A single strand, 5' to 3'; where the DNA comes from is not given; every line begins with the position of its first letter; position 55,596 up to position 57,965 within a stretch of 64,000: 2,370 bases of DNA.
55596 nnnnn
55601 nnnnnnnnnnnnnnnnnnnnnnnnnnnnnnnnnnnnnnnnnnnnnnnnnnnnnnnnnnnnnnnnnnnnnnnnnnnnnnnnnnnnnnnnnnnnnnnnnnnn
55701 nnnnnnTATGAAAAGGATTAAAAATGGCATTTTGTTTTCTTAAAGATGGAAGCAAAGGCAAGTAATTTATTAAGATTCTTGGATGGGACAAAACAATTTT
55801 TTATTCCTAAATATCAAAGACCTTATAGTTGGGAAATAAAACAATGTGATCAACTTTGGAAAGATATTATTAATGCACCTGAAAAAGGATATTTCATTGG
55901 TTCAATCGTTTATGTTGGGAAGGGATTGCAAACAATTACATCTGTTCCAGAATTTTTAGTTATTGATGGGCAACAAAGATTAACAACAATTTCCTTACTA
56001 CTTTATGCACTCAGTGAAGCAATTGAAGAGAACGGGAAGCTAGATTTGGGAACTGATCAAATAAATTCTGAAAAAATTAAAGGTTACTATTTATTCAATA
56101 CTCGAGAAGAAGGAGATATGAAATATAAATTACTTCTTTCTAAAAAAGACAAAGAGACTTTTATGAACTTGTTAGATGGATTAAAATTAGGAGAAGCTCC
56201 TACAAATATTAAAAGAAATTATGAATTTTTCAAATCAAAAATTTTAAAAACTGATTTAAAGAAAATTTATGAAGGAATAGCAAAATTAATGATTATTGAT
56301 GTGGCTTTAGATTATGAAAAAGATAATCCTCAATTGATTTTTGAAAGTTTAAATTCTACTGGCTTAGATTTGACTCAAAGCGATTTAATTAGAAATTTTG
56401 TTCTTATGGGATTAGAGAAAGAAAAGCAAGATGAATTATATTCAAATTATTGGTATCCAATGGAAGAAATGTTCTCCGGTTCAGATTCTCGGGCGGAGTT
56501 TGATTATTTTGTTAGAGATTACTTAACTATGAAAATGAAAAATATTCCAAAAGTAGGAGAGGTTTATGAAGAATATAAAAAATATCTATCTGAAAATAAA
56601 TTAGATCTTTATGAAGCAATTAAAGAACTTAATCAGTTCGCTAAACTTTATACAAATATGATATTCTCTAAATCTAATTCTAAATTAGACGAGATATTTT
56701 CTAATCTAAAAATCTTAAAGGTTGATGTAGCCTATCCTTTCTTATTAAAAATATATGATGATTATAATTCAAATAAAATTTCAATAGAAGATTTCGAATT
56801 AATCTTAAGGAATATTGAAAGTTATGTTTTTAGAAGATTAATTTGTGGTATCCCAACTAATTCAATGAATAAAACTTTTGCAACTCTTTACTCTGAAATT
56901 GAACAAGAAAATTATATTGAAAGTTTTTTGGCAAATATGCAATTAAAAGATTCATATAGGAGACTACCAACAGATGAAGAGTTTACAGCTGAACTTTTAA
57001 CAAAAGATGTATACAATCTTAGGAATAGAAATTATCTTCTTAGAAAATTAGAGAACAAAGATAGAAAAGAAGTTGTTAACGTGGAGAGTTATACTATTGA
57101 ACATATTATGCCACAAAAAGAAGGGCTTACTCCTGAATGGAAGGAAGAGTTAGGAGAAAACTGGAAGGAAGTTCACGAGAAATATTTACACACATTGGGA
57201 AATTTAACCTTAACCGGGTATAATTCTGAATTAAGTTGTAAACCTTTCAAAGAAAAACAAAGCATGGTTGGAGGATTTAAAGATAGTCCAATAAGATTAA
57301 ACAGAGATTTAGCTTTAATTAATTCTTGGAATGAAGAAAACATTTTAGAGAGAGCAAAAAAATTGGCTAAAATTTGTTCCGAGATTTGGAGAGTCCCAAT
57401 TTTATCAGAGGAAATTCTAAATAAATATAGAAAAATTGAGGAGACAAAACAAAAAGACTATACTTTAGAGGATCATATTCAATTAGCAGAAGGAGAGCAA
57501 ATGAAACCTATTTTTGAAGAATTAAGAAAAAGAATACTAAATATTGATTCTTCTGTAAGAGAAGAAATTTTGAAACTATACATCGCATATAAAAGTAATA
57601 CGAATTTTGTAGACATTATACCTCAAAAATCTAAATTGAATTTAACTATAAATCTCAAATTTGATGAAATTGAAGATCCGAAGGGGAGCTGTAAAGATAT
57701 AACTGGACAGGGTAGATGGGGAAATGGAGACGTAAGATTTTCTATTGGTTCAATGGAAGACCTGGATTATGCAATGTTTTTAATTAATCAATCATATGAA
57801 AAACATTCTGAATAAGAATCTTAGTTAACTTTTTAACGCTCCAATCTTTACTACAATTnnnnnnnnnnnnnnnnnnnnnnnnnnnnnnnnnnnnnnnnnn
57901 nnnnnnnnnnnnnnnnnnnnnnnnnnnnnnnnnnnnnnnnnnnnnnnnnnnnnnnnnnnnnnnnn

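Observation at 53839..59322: Block of four uncharacterised nuclease-like genes (DUF4238, DUF559-like, DUF262-DUF1524, DUF2779) upstream of the R-M module: candidate defence island or novel system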

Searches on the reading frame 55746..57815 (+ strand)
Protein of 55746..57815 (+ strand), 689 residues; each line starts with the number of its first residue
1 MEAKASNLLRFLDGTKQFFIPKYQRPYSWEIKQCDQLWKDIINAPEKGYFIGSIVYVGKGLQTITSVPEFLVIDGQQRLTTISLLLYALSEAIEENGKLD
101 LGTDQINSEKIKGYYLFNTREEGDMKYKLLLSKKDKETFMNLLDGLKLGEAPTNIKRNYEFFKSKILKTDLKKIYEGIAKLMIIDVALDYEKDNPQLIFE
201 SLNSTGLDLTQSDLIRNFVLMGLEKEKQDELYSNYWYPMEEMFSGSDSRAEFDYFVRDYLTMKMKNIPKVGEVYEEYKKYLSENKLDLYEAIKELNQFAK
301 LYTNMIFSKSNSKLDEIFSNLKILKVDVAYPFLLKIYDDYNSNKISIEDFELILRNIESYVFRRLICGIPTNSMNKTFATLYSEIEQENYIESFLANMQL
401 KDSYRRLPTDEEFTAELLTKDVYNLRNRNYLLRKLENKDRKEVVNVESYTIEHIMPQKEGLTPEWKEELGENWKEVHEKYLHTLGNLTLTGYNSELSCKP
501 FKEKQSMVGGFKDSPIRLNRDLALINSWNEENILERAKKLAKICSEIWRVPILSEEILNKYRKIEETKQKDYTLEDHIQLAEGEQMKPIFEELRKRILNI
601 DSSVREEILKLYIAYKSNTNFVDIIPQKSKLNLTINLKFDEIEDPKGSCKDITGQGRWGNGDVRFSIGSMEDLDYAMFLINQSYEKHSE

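Call 3: search_protein_families(library=pfam, proteins=[window:55746-57815:+], max_evalue=0.01)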
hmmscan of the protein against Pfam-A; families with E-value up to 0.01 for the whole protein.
window:55746-57815:+ (689 aa): 3 families
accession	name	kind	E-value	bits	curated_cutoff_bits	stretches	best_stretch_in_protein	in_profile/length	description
PF03235.19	GmrSD_N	-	4e-39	135.3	33.2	1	11-219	4-198/199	GmrSD restriction endonuclease, N-terminal domain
PF07510.16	GmrSD_C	-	6.7e-26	91.3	23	1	408-543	2-138/138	GmrSD restriction endonucleases, C-terminal domain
PF18899.5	DUF5655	-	4.5e-15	56.1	24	1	584-685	10-107/109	Domain of unknown function (DUF5655)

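Call 4: search_protein_families(library=padloc, proteins=[window:55746-57815:+], max_evalue=0.01)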
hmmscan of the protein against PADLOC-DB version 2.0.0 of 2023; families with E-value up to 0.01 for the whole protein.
window:55746-57815:+ (689 aa): 30 families (the best 25 are shown)
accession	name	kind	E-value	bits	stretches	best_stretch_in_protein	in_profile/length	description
PDLC02693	Orf5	-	2.5e-176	585.9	1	11-548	2-542/543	Orf5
PDLC02702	Orf5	-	4.8e-95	317.4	1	17-548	2-541/543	Orf5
PDLC04157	HEC-06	-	2.3e-72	242.4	1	15-549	20-556/558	-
PDLC04154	HEC-06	-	4.1e-67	225.1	1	1-550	7-566/569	-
PDLC04155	HEC-06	-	6.5e-65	217.7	1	11-550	15-560/562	-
PDLC02700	Orf5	-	2.6e-50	169.7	1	16-548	10-555/555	Orf5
PDLC02687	Orf5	-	7.8e-50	168.1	1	1-533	1-543/543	Orf5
PDLC02691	Orf5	-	4.3e-43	145.7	1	6-548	8-579/579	Orf5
PDLC02695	Orf5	-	1.1e-41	140.9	1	2-547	4-600/601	Orf5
PDLC02692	Orf5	-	1.7e-30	104.3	1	16-549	6-557/558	Orf5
PDLC02701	Orf5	-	2.7e-29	100.1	2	17-305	19-334/596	Orf5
PDLC04945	PDC-S18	-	2e-27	94.3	1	501-684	127-301/302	-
PDLC03655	mREase_IV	-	6.9e-27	92.2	3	179-457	216-512/629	Type IV methyl-directed restriction enzyme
PDLC04946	PDC-S18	-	6.2e-25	86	1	563-687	198-323/365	-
PDLC02686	Orf5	-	3.2e-24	83.3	1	16-539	19-557/566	Orf5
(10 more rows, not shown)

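Call 24: find_related_loci(query=window:55746-57815:+, collection=metagenome_contigs, flank=10000)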
Query window:55746-57815:+ (689 aa) in metagenome_contigs; peptide patterns used: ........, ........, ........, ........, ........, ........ (x = any residue, [..] = any of these).
79 stretches matched a pattern; 3 encode a relative of the query (tblastn E <= 1e-3); 3 distinct loci.
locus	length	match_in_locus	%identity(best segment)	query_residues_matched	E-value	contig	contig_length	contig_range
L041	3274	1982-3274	91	1-431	0e+0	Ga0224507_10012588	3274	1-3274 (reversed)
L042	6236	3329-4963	35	1-549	2e-88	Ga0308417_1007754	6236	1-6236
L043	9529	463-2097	35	1-549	6e-88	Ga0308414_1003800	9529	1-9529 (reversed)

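Call 38: find_related_loci(query=window:55746-57815:+, collection=viral_contigs, flank=8000)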
Query window:55746-57815:+ (689 aa) in viral_contigs; peptide patterns used: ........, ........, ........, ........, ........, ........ (x = any residue, [..] = any of these).
6 stretches matched a pattern, but none encodes a relative of the query by tblastn (E <= 1e-3).

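Call 57: search_protein_families(library=ncbifam, proteins=[window:55746-57815:+, L041:135-1145:+], max_evalue=0.001)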
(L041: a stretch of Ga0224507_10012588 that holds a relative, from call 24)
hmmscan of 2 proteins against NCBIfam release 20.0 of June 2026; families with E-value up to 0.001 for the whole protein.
window:55746-57815:+ (689 aa): 0 families

L041:135-1145:+ (337 aa): 0 families

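Call 65: search_solved_structures(query=window:55746-57815:+, max_evalue=0.01)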
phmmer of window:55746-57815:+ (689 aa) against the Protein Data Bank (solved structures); distinct sequences matched with E-value up to 0.01: 3.
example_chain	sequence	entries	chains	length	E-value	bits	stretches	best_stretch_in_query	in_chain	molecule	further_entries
9jfl_B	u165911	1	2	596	2.8e-09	39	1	15-283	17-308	DUF262 domain-containing protein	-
6jiv_D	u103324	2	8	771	5.7e-06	28.1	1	7-95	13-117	SspE protein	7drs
7drr_D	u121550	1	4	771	3.8e-05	25.4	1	7-94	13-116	SspE protein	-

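Call 69: search_protein_families(library=phrogs, proteins=[L041:135-1145:+], max_evalue=0.001)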
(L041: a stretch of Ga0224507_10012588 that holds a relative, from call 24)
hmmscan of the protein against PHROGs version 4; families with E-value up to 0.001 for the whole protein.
L041:135-1145:+ (337 aa): 0 families

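Call 80: search_protein_families(library=pfam, proteins=[L041:3-1145:+], max_evalue=0.001)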
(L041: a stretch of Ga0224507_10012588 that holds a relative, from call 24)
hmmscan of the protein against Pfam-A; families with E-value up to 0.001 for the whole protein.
L041:3-1145:+ (381 aa): 0 families

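Call 81: search_protein_families(library=padloc, proteins=[L041:3-1145:+], max_evalue=0.001)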
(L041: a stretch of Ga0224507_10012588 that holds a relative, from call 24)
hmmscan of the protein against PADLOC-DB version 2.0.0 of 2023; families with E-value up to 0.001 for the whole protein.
L041:3-1145:+ (381 aa): 0 families
